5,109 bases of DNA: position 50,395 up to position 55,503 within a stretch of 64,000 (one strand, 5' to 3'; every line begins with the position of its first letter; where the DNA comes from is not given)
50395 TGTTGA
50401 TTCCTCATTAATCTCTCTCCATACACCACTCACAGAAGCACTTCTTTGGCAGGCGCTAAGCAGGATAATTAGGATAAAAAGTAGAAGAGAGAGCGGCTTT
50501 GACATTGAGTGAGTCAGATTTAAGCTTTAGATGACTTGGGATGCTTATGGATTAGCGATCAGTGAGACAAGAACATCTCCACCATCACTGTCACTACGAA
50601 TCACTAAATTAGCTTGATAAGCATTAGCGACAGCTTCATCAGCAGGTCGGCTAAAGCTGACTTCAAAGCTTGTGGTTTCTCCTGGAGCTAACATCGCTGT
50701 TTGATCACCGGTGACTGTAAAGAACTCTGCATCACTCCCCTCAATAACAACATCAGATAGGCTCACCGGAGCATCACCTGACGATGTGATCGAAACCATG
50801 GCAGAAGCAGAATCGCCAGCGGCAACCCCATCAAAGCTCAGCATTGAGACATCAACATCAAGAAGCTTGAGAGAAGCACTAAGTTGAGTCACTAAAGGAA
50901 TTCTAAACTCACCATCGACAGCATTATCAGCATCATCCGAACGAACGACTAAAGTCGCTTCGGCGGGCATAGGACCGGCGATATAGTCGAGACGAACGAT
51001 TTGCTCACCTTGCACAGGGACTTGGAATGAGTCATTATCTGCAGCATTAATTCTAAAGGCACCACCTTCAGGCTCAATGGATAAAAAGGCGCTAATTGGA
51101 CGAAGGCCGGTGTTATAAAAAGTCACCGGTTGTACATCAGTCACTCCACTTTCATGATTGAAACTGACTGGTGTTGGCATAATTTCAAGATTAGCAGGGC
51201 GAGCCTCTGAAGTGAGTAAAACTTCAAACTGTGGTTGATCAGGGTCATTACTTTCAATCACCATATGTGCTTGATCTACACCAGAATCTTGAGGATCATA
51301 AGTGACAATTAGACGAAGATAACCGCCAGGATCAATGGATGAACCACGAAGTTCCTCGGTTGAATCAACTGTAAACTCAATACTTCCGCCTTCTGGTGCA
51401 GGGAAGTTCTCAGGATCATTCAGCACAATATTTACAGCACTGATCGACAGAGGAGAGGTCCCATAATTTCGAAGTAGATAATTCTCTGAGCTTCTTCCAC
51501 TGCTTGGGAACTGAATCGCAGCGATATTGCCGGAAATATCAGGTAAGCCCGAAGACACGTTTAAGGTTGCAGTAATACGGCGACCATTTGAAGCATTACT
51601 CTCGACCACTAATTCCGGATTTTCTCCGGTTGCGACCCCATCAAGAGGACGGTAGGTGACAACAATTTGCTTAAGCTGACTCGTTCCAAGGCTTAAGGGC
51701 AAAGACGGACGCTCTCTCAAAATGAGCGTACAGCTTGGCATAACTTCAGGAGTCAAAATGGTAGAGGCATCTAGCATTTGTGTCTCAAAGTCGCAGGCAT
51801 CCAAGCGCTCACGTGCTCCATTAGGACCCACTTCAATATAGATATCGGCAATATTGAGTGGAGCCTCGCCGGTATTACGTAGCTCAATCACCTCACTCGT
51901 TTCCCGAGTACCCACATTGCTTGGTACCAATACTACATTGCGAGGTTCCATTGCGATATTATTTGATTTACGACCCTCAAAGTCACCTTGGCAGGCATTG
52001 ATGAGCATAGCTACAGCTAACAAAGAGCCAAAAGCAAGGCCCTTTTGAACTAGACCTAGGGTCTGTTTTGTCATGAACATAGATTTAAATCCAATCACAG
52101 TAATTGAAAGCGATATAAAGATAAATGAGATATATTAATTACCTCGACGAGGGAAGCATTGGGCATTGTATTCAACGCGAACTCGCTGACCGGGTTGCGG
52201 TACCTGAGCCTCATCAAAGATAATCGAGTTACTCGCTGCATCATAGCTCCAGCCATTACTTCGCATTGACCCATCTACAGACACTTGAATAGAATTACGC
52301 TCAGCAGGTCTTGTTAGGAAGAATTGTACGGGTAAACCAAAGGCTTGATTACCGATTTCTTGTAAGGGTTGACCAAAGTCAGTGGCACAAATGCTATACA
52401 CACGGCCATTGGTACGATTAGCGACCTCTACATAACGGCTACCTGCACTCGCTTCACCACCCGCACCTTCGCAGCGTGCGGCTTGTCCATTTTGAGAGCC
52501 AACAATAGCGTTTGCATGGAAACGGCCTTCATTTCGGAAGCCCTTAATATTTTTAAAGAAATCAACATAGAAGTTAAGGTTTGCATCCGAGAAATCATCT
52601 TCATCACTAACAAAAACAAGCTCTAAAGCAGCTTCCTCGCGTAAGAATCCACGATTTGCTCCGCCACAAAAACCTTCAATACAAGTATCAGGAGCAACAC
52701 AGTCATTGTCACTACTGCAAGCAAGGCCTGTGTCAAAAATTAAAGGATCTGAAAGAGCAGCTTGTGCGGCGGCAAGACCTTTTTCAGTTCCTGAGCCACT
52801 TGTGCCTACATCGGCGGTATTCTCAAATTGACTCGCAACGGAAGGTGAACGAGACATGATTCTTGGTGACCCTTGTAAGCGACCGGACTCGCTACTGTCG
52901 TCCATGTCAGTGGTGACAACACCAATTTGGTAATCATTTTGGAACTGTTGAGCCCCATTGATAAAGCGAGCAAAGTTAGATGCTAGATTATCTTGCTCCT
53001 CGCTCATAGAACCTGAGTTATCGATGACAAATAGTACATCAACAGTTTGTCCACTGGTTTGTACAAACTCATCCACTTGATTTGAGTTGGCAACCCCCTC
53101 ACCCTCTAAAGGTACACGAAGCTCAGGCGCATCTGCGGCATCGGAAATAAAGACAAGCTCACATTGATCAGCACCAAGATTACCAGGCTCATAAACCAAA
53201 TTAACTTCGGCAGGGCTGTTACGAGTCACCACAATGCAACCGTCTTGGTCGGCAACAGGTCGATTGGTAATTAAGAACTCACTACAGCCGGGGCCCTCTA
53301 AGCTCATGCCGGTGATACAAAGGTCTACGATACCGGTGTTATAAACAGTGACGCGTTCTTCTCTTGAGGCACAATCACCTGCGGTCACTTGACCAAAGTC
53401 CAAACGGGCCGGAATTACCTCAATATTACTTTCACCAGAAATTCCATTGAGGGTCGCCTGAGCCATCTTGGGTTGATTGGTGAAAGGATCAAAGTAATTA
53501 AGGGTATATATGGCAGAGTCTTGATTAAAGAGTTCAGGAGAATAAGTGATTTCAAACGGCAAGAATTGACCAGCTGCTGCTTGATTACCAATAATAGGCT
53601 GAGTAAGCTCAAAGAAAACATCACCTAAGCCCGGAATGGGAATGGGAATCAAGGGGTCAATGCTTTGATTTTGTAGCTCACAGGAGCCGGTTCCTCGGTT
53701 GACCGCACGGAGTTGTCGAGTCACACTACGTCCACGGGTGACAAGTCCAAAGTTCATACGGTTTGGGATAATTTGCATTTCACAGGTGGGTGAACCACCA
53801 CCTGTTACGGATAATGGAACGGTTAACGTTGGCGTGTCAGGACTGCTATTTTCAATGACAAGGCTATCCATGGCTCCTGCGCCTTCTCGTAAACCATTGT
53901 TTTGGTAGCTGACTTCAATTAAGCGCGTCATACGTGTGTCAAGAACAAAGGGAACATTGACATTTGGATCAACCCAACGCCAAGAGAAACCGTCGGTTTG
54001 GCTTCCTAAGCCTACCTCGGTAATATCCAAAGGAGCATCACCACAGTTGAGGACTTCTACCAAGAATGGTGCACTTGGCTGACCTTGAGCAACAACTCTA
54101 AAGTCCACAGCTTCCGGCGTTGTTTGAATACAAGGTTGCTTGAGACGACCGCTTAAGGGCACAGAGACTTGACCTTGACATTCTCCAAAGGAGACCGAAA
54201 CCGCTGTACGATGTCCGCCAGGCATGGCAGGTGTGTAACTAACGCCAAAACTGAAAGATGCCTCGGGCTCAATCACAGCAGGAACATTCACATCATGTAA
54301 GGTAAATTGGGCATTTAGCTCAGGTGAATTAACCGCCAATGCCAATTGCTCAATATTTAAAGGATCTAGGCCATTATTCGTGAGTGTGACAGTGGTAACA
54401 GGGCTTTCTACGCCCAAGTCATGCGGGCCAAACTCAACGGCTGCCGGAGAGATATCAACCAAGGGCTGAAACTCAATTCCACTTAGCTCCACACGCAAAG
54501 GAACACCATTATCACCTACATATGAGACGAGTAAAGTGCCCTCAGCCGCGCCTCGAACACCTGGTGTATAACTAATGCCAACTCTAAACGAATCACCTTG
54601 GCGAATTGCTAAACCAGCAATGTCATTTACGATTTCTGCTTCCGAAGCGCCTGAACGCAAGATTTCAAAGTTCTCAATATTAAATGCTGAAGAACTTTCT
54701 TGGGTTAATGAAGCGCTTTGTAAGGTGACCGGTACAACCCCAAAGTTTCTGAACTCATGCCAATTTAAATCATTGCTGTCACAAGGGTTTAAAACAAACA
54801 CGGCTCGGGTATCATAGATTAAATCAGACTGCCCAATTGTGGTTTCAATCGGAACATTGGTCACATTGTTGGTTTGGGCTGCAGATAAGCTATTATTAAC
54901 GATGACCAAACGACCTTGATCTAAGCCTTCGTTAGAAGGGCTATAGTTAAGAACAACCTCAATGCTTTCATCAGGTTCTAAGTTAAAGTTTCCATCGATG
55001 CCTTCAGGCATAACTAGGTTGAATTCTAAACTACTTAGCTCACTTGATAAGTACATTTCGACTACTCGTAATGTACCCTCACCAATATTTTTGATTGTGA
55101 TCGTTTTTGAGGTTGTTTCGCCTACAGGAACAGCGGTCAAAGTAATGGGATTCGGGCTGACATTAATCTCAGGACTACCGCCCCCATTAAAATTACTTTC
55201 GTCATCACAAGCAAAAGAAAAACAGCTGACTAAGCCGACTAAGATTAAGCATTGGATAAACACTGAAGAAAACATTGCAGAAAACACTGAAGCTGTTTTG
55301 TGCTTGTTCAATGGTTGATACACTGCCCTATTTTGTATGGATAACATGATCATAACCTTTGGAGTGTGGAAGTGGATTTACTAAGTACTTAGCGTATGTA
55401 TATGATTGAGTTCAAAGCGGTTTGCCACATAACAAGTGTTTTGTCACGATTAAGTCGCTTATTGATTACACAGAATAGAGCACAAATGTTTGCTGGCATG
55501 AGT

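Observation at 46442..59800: Candidate seven-gene operon: surface-lipoprotein array with a Wzy_C (WaaL/PglL-like) membrane protein and a pseudokinase-FGE protein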

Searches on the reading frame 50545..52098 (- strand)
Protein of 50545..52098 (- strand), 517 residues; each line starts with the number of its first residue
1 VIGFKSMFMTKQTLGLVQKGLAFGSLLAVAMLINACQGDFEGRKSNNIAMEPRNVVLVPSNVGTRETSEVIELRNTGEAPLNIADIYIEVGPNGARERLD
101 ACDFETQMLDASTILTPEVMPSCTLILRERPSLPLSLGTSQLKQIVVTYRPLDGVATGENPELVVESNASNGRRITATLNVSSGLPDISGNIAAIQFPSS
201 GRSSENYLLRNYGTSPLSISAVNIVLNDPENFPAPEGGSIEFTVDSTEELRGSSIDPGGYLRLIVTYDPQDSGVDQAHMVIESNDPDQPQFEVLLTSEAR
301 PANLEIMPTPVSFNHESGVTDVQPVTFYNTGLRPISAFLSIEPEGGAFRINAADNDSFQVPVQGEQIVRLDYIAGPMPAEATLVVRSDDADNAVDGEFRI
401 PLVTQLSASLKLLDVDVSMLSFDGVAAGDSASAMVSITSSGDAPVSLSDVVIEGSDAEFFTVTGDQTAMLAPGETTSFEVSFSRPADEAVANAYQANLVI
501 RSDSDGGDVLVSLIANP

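Call 4: search_protein_families(library=pfam, proteins=[window:50545-52098:-], max_evalue=0.01)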
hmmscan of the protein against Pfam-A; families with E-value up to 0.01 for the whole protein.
window:50545-52098:- (517 aa): 6 families
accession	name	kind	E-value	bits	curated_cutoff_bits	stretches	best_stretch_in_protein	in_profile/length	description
PF22544.2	HYDIN_VesB_CFA65-like_Ig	-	1.2e-09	38.7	25.5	1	413-512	3-96/100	HYDIN/CFA65/VesB-like, Ig-like domain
PF22073.2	Cep192_D4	-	3.6e-09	37.2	35.5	1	413-503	4-95/112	Cep192 domain 4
PF07610.17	DUF1573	-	9.8e-07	29.2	26.1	0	418-484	6-68/98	Protein of unknown function (DUF1573)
PF00932.25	LTD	-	1.8e-06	28.7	34.3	0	428-491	17-74/109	Lamin Tail Domain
PF22067.2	Cep192_D3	-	3.3e-06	27.6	27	0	425-501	13-83/99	Cep192 domain 3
PF15780.11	ASH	-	1.2e-05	25.9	27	0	419-483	13-75/98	Abnormal spindle-like microcephaly-assoc'd, ASPM-SPD-2-Hydin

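Call 5: search_protein_families(library=ncbifam, proteins=[window:50545-52098:-], max_evalue=0.01)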
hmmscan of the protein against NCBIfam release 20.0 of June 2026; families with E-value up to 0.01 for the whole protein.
window:50545-52098:- (517 aa): 1 family
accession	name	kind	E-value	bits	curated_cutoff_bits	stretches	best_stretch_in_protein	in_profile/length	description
NF012200.0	choice_anch_D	domain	5e-23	81.7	45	2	416-506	18-107/108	choice-of-anchor D domain-containing protein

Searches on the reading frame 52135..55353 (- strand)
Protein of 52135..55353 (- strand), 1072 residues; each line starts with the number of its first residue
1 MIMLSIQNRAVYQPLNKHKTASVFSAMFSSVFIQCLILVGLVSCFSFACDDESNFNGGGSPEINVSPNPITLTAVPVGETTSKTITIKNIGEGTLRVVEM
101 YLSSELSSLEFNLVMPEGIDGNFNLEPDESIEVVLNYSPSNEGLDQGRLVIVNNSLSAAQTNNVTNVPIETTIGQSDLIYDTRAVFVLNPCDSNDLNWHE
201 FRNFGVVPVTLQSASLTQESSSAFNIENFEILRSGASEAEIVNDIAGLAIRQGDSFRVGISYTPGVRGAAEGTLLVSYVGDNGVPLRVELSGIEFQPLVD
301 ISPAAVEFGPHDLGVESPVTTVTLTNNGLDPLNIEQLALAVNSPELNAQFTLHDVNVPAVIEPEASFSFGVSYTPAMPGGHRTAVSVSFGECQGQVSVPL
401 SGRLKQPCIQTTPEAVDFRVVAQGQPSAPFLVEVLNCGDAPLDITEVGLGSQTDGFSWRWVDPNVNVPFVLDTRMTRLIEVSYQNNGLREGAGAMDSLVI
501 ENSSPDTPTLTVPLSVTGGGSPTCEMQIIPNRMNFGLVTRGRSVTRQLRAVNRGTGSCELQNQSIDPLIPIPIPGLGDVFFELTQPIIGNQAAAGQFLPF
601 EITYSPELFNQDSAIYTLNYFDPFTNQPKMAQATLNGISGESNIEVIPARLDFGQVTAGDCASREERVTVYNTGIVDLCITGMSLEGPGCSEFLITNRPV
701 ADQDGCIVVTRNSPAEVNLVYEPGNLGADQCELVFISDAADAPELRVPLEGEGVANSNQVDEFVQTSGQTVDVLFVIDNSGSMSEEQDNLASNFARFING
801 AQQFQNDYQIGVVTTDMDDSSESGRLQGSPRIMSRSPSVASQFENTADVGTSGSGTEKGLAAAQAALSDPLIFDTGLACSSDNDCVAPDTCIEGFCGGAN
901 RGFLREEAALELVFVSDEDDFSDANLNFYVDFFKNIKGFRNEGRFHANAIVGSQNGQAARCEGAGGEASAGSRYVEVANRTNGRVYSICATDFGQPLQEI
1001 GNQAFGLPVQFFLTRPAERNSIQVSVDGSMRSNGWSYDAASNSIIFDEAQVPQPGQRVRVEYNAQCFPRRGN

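Call 4: search_protein_families(library=pfam, proteins=[window:52135-55353:-], max_evalue=0.01)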
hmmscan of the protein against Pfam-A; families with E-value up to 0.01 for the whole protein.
window:52135-55353:- (1072 aa): 5 families
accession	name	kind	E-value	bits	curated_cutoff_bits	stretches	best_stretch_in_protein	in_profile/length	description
PF22073.2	Cep192_D4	-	2.5e-19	69.9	35.5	1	61-158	2-96/112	Cep192 domain 4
PF22544.2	HYDIN_VesB_CFA65-like_Ig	-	8.6e-15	55.2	25.5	1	61-155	1-88/100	HYDIN/CFA65/VesB-like, Ig-like domain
PF15780.11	ASH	-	3.7e-10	40.3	27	1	68-158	12-95/98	Abnormal spindle-like microcephaly-assoc'd, ASPM-SPD-2-Hydin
PF14874.12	PapD-like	-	5.8e-05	23.6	27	0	525-559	3-37/102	Flagellar-associated PapD-like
PF13519.12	VWA_2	-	0.0038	18.3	27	0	773-867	1-89/107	von Willebrand factor type A domain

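Call 5: search_protein_families(library=ncbifam, proteins=[window:52135-55353:-], max_evalue=0.01)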
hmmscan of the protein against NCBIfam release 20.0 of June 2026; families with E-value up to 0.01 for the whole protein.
window:52135-55353:- (1072 aa): 3 families
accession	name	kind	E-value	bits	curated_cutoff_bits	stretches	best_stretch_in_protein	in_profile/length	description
NF012200.0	choice_anch_D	domain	3.2e-37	127.4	45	3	61-156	15-106/108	choice-of-anchor D domain-containing protein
NF052240.1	MIDASAdhsBdello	equivalog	2.4e-13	50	700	1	756-823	41-111/378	MIDAS family adhesin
NF033765.2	gliding_CglD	equivalog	2.2e-07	29.1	400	1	729-936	608-813/1124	adventurous gliding motility lipoprotein CglD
